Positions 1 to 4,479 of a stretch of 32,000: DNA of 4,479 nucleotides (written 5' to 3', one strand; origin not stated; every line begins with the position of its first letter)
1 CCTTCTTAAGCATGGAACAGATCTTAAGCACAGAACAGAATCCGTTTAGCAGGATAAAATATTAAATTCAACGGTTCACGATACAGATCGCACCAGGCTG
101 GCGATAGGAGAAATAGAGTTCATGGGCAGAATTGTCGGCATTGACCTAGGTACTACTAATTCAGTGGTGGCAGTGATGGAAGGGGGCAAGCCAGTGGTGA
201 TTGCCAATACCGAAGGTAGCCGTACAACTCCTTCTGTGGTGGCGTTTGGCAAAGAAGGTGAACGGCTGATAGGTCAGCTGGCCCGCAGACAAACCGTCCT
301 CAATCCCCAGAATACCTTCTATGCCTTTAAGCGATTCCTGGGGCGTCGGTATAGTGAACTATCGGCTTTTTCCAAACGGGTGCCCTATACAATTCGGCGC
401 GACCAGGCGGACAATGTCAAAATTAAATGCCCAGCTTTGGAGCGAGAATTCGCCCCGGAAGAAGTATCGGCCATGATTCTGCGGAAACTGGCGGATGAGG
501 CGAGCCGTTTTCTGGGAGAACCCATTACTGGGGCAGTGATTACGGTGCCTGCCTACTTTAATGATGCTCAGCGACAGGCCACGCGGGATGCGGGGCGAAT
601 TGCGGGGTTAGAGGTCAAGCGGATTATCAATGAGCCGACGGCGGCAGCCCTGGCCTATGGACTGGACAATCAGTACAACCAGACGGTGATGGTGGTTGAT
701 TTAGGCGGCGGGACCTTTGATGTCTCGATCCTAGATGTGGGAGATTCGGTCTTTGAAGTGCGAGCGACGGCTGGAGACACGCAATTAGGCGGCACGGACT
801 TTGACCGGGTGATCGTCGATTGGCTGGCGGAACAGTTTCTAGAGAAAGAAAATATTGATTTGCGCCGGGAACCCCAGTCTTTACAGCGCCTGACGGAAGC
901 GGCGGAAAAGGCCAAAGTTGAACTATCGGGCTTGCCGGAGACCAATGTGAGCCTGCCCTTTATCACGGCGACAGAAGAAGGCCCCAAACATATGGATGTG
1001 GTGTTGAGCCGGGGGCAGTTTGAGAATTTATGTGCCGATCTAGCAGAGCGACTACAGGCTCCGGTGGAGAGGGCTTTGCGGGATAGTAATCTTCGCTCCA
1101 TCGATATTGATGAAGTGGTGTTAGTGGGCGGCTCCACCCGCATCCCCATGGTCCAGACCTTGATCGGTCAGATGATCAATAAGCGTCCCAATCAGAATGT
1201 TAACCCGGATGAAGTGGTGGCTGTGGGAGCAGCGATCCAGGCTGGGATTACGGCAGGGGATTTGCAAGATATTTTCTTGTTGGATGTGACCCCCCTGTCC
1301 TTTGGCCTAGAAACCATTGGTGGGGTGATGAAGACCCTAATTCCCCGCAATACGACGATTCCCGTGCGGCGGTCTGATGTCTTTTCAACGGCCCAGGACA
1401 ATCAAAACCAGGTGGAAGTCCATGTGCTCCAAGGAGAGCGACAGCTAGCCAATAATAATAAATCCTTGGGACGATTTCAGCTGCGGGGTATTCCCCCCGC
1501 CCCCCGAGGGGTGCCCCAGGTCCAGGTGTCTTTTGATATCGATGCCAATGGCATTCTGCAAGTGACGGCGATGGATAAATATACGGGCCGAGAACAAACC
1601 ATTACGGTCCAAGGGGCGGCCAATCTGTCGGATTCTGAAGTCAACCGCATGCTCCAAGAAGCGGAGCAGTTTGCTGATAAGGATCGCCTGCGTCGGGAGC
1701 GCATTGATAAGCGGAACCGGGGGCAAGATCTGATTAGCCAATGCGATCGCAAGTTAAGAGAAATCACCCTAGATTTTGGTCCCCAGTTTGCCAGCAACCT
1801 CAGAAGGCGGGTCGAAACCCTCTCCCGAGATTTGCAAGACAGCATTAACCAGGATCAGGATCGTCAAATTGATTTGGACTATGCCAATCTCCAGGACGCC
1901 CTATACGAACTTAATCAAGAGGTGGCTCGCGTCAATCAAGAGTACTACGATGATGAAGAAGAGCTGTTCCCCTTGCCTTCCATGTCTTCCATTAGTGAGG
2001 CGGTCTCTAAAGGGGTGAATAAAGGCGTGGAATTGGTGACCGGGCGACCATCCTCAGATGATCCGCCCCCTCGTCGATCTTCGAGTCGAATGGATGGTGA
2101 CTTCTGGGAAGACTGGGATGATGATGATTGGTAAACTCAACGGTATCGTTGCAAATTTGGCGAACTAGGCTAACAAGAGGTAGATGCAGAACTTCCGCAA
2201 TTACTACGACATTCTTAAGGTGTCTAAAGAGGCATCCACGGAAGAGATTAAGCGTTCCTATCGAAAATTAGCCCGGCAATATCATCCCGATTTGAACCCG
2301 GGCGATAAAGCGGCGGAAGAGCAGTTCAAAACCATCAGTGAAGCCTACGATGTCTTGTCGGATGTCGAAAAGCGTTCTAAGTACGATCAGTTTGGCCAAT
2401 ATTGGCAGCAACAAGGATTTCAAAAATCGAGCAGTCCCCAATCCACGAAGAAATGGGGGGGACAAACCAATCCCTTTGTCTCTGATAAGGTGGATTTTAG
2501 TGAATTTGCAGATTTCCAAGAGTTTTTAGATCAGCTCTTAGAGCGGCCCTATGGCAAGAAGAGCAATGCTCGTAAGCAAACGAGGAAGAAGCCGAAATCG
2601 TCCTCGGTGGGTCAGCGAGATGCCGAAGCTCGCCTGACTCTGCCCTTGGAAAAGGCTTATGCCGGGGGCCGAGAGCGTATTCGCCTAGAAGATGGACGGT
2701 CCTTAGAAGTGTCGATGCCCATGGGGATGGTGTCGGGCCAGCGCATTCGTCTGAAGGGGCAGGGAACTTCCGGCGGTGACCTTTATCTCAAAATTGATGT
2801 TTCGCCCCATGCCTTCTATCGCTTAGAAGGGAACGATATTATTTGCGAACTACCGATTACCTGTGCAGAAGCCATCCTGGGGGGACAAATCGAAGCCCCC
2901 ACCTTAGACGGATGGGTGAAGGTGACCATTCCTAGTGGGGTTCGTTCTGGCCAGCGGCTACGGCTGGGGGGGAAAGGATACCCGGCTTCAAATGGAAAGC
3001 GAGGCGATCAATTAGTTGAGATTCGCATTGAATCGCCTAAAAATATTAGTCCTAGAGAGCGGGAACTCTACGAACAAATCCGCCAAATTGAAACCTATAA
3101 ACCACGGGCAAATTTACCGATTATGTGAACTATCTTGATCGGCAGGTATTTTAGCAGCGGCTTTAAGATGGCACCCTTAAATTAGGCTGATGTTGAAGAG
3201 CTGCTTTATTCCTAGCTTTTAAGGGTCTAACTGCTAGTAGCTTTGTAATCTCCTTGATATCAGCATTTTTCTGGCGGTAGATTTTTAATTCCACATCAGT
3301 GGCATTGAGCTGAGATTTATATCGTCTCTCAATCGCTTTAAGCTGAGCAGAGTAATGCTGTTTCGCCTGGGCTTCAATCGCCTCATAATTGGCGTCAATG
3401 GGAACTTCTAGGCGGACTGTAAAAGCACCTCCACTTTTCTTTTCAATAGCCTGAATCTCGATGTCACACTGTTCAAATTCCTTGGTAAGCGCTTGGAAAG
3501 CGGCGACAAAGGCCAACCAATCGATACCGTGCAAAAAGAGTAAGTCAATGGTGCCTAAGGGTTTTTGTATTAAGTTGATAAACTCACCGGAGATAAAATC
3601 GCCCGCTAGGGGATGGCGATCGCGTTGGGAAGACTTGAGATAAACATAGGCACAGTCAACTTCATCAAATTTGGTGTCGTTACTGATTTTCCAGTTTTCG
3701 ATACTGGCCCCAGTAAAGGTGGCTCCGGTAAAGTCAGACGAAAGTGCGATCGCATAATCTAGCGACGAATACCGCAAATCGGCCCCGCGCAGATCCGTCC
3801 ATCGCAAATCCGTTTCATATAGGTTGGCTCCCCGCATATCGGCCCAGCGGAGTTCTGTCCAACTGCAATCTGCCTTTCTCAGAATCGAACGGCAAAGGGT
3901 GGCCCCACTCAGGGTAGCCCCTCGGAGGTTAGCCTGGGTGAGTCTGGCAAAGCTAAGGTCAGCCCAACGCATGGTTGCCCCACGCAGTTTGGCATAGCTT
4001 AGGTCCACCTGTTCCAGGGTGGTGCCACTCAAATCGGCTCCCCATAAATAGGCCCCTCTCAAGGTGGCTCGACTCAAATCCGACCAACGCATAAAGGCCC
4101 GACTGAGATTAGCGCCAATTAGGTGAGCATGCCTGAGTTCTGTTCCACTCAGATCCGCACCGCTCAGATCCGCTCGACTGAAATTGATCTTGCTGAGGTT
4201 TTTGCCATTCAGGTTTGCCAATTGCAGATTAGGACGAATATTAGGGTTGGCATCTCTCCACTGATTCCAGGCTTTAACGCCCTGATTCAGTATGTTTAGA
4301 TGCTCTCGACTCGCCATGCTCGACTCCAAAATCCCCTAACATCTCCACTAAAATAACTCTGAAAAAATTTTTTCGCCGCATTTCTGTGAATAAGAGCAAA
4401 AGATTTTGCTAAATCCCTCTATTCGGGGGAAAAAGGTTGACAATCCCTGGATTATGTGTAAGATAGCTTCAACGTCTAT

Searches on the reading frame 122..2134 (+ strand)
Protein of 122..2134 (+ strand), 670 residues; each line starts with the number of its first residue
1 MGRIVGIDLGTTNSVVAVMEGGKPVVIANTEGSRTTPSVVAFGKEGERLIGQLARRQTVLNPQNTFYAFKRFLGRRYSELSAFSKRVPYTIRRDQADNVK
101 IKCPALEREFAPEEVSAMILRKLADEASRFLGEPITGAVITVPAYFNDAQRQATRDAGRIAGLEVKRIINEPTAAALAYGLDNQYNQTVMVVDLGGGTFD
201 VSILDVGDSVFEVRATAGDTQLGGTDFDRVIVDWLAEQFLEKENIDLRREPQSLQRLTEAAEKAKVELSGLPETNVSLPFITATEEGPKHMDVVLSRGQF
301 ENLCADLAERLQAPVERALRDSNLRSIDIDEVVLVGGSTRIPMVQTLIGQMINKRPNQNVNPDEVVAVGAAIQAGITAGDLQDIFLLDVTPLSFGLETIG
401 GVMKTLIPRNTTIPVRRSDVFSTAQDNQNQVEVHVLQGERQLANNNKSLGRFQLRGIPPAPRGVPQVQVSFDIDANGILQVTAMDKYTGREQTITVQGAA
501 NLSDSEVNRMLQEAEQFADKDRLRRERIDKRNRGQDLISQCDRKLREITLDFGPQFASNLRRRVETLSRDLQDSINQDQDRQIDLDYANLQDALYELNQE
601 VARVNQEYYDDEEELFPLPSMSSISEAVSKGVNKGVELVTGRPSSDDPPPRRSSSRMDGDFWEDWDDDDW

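Call 15: search_protein_families(library=pfam, proteins=[window:122-2134:+], max_evalue=0.001)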
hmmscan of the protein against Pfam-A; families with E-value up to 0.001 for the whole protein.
window:122-2134:+ (670 aa): 4 families
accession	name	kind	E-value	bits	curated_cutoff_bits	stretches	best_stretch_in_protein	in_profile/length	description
PF00012.26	HSP70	-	2.1e-240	799.5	20.6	1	4-600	1-596/599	Hsp70 protein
PF06723.19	MreB_Mbl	-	7e-19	68.3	27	1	118-371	76-316/327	MreB/Mbl protein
PF02782.22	FGGY_C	-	0.00012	22.3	27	1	295-377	123-197/198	FGGY family of carbohydrate kinases, C-terminal domain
PF01869.26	BcrAD_BadFG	-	0.00049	20.1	31.5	0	300-373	199-270/271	BadF/BadG/BcrA/BcrD ATPase family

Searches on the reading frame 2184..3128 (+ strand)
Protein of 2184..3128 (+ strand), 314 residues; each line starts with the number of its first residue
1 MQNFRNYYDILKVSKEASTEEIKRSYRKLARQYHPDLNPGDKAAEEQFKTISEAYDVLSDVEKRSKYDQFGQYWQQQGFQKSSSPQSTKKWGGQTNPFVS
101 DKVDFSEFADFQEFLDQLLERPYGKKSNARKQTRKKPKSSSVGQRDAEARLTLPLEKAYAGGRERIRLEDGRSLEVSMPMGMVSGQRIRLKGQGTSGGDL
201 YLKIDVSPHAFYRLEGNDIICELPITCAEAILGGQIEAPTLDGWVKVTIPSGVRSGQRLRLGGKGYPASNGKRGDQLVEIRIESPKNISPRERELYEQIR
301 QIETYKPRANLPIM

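Call 15: search_protein_families(library=pfam, proteins=[window:2184-3128:+], max_evalue=0.001)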
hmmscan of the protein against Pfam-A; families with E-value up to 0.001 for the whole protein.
window:2184-3128:+ (314 aa): 2 families
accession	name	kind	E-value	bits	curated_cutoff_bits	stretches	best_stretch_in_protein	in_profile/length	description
PF01556.23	DnaJ_C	-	4.6e-38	131.1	26.6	1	148-285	2-152/152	DnaJ C terminal domain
PF00226.36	DnaJ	-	2.2e-27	95.4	27.8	1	6-68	1-63/63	DnaJ domain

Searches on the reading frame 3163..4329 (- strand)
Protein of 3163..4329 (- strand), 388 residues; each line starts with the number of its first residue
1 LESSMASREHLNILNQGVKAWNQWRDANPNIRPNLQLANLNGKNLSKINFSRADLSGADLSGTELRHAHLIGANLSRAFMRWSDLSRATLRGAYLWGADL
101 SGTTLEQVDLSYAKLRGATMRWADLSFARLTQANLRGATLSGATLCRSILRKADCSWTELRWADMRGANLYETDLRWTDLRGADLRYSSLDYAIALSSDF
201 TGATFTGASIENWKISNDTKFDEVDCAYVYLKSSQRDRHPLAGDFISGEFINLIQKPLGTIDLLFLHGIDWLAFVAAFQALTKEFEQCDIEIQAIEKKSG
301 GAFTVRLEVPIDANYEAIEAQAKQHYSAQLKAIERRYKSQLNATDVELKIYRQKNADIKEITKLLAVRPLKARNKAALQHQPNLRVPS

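Call 15: search_protein_families(library=pfam, proteins=[window:3163-4329:-], max_evalue=0.001)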
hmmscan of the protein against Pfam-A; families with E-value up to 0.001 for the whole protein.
window:3163-4329:- (388 aa): 4 families
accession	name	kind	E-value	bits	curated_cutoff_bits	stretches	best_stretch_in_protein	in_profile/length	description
PF00805.28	Pentapeptide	-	9.8e-47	156.5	20.2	5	128-167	1-40/40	Pentapeptide repeats (8 copies)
PF13576.12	Pentapeptide_3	-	4.7e-15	56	27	0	101-144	2-48/48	Pentapeptide repeats (9 copies)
PF13599.13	Pentapeptide_4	-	5e-14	52.6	38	1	38-104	11-77/78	Pentapeptide repeat region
PF25296.1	Decapeptide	-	1.1e-05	25.7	45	0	40-88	12-60/74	Decapeptide repeat region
